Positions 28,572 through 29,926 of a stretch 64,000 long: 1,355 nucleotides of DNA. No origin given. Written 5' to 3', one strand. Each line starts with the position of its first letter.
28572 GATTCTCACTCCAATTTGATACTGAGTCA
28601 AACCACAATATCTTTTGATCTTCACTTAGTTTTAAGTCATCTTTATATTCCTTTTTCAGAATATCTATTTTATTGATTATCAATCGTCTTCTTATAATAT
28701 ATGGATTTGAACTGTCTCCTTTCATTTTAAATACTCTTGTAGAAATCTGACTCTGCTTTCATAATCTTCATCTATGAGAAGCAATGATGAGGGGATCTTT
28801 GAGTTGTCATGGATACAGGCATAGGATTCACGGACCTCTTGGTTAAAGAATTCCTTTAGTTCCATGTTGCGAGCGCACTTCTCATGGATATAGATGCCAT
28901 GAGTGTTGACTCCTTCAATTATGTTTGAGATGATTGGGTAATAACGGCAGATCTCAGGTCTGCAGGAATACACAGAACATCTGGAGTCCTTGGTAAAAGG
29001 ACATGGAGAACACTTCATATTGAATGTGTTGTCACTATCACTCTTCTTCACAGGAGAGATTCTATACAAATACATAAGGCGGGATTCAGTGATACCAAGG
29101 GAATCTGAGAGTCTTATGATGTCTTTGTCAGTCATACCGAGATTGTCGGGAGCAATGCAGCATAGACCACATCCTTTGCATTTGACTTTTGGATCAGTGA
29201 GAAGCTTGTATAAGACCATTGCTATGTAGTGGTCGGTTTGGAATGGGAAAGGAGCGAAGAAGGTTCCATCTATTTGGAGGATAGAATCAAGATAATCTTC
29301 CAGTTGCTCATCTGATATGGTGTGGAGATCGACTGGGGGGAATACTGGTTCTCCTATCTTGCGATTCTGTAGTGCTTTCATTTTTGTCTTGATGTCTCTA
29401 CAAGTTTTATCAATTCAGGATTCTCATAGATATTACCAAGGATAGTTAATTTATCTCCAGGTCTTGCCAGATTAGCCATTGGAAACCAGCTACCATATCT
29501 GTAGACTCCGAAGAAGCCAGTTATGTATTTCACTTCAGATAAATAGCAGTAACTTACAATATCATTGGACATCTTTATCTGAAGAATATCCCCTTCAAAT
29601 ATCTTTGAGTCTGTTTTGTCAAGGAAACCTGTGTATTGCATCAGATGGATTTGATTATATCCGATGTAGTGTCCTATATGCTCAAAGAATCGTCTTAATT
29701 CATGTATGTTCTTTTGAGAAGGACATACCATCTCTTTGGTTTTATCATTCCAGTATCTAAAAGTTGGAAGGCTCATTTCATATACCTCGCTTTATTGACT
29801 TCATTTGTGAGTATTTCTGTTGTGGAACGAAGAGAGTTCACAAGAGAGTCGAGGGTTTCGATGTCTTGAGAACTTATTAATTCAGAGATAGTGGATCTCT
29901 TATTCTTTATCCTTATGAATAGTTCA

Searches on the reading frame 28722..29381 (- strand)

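Call 41: search_protein_families(library=pfam, proteins=[window:28722-29381:-], max_evalue=0.01)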
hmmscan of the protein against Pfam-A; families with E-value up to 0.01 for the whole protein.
window:28722-29381:- (219 aa): 1 family
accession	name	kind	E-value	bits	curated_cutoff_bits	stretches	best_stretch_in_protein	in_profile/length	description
PF03692.20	CxxCxxCC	-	3.2e-09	37.8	23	1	67-151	1-72/85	Putative zinc- or iron-chelating domain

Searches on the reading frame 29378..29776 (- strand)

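Call 41: search_protein_families(library=pfam, proteins=[window:29378-29776:-], max_evalue=0.01)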
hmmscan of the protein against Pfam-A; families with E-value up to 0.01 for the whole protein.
window:29378-29776:- (132 aa): 1 family
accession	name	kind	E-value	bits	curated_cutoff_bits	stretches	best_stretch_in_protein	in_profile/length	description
PF09643.15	YopX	-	7.8e-20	71.6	22.4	1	6-124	2-128/128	YopX protein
